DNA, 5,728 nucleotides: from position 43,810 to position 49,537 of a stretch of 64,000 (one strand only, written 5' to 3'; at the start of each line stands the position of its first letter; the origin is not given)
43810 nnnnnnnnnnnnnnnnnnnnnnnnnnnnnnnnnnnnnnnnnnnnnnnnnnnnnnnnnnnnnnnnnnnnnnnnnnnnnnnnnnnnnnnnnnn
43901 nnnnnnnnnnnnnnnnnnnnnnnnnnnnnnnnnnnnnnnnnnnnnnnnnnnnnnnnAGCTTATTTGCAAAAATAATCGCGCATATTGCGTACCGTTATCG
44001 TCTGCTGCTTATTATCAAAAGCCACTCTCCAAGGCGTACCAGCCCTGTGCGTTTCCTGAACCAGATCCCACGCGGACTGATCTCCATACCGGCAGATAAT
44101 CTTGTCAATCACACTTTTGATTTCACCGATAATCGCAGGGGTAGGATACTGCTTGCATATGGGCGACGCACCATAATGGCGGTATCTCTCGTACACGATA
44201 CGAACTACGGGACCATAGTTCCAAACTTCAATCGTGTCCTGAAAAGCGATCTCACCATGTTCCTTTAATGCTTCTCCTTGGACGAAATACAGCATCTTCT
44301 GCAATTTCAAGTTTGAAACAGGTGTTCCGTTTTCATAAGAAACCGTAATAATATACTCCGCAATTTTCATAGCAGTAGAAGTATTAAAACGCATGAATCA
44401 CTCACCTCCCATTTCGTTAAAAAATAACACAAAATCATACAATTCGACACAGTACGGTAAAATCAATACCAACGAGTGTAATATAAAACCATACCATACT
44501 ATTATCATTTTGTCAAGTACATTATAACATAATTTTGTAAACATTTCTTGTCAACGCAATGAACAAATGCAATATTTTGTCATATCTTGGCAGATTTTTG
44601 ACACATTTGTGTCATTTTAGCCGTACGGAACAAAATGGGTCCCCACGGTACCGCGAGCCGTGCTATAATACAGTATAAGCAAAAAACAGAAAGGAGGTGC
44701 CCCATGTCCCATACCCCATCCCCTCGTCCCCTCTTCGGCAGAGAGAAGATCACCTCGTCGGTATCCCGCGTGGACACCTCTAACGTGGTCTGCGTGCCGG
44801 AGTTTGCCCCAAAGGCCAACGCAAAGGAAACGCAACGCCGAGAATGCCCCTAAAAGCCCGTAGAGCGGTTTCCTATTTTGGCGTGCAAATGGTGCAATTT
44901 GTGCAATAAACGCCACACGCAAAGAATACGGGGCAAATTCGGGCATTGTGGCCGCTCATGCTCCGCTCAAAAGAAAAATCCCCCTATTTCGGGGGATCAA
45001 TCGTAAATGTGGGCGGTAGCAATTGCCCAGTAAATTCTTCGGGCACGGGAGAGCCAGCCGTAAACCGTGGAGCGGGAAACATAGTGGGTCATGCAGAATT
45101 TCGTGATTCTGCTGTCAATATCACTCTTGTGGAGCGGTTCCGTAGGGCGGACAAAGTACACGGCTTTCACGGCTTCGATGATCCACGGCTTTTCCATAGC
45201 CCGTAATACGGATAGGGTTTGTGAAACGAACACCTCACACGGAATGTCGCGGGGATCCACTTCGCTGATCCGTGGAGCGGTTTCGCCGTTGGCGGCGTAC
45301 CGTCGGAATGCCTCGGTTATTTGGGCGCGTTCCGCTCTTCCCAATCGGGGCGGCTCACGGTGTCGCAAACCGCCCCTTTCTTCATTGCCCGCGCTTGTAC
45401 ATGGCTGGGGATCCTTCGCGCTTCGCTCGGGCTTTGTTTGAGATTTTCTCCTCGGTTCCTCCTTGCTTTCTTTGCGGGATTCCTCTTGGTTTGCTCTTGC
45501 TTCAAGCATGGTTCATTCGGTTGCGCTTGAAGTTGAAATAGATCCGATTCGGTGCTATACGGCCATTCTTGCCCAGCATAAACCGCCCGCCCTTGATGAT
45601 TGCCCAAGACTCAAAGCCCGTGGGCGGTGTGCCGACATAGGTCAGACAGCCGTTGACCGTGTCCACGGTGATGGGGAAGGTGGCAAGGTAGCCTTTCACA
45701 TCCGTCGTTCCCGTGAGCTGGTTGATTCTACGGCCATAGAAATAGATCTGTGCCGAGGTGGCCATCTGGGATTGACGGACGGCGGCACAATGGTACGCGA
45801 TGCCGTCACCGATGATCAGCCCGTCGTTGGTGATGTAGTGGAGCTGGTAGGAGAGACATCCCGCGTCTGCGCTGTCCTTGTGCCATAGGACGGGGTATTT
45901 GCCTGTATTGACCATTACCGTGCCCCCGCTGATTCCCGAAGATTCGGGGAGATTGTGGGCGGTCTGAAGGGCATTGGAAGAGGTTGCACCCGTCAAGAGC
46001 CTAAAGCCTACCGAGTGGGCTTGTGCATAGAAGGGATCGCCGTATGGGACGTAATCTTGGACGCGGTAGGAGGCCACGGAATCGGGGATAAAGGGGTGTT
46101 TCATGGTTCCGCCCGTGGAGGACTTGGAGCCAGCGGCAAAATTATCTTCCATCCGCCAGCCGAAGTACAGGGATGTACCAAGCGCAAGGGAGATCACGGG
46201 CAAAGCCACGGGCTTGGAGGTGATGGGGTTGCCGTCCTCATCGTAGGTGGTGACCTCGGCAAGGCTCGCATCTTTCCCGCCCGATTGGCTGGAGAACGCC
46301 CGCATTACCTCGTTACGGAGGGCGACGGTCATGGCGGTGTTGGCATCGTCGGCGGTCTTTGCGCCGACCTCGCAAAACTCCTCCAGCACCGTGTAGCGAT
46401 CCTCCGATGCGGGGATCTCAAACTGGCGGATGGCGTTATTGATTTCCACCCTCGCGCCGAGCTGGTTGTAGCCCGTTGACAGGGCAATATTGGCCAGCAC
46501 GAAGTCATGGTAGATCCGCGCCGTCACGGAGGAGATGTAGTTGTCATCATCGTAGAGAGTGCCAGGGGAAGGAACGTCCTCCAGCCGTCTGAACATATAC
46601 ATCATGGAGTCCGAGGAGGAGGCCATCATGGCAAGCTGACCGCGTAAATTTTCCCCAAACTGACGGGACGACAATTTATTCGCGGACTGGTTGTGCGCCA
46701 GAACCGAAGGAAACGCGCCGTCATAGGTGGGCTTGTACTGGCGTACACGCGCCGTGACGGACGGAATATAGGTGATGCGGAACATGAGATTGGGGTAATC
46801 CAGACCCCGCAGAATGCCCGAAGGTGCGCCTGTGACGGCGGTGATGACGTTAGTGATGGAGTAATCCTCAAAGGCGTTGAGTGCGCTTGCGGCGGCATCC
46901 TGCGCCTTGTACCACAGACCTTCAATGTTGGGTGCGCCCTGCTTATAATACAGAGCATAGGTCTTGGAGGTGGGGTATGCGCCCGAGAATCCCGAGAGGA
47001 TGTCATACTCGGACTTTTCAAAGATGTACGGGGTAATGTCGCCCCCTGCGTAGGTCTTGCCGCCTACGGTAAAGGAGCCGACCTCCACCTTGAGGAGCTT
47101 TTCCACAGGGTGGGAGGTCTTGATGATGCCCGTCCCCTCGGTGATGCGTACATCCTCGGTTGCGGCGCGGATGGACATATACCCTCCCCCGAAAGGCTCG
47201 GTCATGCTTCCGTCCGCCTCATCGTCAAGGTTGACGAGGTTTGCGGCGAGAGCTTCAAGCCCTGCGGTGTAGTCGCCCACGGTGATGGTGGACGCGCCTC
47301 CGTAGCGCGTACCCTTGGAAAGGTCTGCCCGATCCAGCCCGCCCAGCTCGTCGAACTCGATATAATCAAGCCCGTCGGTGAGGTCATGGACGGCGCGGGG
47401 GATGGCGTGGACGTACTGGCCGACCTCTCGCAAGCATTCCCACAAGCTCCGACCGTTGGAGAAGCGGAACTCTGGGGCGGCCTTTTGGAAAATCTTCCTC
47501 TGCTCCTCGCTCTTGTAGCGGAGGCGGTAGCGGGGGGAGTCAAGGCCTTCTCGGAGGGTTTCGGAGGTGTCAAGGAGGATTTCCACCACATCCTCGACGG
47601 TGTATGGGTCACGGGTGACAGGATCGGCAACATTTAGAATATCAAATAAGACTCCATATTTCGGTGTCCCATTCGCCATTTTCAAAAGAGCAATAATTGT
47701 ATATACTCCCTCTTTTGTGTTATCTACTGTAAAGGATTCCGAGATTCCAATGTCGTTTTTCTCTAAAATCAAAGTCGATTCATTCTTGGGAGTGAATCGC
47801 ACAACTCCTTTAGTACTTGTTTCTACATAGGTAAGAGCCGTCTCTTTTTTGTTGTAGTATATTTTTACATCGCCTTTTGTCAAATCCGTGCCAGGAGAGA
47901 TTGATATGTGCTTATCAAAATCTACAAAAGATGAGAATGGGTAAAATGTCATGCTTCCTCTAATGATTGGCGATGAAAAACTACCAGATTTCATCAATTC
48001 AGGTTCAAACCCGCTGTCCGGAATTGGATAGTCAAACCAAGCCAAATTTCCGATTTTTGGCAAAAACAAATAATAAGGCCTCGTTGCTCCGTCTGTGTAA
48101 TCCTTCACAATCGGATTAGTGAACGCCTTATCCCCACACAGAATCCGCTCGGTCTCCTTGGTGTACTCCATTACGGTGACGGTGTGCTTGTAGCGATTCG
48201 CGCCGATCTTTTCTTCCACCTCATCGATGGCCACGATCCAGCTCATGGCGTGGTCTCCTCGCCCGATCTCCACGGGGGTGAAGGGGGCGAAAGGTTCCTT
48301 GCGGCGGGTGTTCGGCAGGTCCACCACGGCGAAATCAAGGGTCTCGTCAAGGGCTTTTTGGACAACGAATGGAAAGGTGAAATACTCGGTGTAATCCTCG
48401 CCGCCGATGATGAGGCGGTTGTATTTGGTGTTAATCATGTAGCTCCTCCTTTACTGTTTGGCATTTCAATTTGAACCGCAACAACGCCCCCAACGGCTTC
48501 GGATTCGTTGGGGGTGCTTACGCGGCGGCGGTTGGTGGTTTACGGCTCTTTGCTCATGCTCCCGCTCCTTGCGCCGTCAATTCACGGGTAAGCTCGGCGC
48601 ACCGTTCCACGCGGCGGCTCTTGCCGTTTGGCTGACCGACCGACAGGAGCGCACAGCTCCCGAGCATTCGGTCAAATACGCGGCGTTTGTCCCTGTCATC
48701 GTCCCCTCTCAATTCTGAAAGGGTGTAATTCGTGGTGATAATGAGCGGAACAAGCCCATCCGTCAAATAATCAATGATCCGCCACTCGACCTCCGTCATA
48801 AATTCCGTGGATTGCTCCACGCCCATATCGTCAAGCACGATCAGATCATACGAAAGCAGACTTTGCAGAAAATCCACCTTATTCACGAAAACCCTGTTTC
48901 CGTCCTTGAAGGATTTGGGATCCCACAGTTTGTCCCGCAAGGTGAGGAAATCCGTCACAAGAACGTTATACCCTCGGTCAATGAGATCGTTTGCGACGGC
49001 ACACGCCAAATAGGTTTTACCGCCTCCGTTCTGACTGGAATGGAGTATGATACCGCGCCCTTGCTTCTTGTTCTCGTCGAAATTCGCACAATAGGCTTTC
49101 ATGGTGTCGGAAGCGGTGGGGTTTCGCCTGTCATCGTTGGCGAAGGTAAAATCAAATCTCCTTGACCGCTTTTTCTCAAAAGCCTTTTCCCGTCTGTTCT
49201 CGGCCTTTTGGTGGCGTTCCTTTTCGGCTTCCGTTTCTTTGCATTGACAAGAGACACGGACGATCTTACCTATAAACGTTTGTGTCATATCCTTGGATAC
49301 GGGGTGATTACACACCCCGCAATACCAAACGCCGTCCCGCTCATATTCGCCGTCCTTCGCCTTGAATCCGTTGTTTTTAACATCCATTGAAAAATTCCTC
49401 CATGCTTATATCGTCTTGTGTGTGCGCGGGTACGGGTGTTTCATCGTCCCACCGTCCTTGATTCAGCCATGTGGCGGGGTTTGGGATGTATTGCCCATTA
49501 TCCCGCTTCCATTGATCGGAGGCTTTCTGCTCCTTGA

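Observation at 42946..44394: Panacea (DUF4065) antitoxin-like gene coupled to an uncharacterised 336-aa three-TM protein: candidate new PanAT-type toxin or Abi effector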

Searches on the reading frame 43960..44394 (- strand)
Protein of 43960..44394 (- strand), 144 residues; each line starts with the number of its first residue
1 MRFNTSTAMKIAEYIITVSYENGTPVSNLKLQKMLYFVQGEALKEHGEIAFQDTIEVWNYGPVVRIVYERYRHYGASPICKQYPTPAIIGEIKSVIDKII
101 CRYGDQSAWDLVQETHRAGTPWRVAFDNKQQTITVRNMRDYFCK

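Call 3: search_protein_families(library=pfam, proteins=[window:43960-44394:-], max_evalue=1)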
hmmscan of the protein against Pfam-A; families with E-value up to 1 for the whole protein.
window:43960-44394:- (144 aa): 1 family
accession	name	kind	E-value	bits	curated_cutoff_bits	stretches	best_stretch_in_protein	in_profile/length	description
PF13274.11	SocA_Panacea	-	1.6e-17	64.9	25.7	1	31-122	1-112/113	Antitoxin SocA-like, Panacea domain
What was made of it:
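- On PanAT (Panacea-antitoxin type II TA): 64.9 bits against a cutoff of 25.7, E 1.6e-17, residues 31-122 covering model positions 1-112 of 113 (call 3).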

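Call 4: search_protein_families(library=padloc, proteins=[window:43960-44394:-], max_evalue=1)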
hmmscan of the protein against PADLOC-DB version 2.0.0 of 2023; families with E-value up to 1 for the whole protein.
window:43960-44394:- (144 aa): 0 families

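Call 5: search_protein_families(library=phrogs, proteins=[window:43960-44394:-], max_evalue=1)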
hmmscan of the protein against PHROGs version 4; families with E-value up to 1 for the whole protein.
window:43960-44394:- (144 aa): 3 families
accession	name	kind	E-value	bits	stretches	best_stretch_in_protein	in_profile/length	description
phrog_1281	-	unknown function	4e-40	138.6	1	1-142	3-150/195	-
phrog_10390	-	unknown function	4.9e-32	112.6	1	6-142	149-291/299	-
phrog_17313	-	unknown function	0.37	11.7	1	86-99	32-45/50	-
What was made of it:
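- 43960..44394 (-): panA: a 144-aa standalone Panacea (DUF4065) antitoxin with no extra HTH, PAD1 or ZBD domain. It carries the YGPVV motif. Pfam PF13274 at 64.9 bits (cutoff 25.7) over residues 31-122 (call 3). phrog_1281 at E 4e-40 (call 5).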

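Call 6: search_protein_families(library=ncbifam, proteins=[window:43960-44394:-], max_evalue=1)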
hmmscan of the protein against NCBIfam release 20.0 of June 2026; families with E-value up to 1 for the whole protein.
window:43960-44394:- (144 aa): 1 family
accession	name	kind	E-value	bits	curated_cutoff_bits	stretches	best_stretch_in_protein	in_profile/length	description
NF047745.1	SocA_antitoxin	equivalog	1.4e-24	86.7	190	1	10-134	5-141/176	type VI toxin-antitoxin system SocA family antitoxin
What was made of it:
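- On SocAB type VI TA: NCBIfam NF047745 at 86.7 bits against a cutoff of 190 (call 6).
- Closest known: SocAB. Different: The window PanA scores 86.7 bits against the NCBIfam SocA equivalog, whose cutoff is 190 (call 6).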

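Call 69: search_solved_structures(query=window:43960-44394:-, max_evalue=1)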
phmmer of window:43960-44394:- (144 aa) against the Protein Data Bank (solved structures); distinct sequences matched with E-value up to 1: 0.

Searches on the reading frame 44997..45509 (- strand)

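Call 16: search_protein_families(library=pfam, proteins=[window:44997-45509:-], max_evalue=0.01)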
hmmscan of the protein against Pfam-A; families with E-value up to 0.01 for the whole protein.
window:44997-45509:- (170 aa): 0 families

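Call 64: search_protein_families(library=phrogs, proteins=[window:44997-45509:-], max_evalue=0.001)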
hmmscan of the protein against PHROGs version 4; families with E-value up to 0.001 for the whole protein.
window:44997-45509:- (170 aa): 1 family
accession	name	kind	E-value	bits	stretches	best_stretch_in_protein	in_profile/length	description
phrog_31049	-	unknown function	9.7e-05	23.6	1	109-160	90-141/149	-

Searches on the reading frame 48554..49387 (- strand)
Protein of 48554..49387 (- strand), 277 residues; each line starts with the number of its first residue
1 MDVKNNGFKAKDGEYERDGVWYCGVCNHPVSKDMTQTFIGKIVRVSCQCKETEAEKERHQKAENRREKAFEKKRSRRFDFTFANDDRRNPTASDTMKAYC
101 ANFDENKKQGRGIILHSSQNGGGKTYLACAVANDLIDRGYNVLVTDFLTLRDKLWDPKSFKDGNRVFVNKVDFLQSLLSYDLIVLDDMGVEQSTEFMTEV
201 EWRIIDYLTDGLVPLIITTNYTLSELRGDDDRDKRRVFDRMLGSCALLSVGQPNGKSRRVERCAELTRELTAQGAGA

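Call 16: search_protein_families(library=pfam, proteins=[window:48554-49387:-], max_evalue=0.01)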
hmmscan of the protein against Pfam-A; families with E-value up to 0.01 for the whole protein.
window:48554-49387:- (277 aa): 2 families
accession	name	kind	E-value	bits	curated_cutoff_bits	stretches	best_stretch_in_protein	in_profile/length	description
PF01695.23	IstB_IS21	-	7.4e-10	39.2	24.1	1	51-251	40-226/238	IstB-like ATP binding protein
PF20720.3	nSTAND3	-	0.0067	16.6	27.2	0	111-158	17-64/155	Novel STAND NTPase 3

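Call 64: search_protein_families(library=phrogs, proteins=[window:48554-49387:-], max_evalue=0.001)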
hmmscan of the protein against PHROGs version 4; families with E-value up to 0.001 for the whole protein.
window:48554-49387:- (277 aa): 4 families
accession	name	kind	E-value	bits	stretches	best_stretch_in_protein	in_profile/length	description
phrog_50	-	DNA, RNA and nucleotide metabolism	1.3e-36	127.8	1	21-262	276-513/570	DnaC-like helicase loader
phrog_3277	-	DNA, RNA and nucleotide metabolism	2.3e-19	70.8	1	108-265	8-159/168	DnaC-like helicase loader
phrog_26922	-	DNA, RNA and nucleotide metabolism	4.1e-05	25.1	1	181-242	13-71/92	DnaC-like helicase loader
phrog_15321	-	unknown function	0.0006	21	0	177-231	5-65/93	-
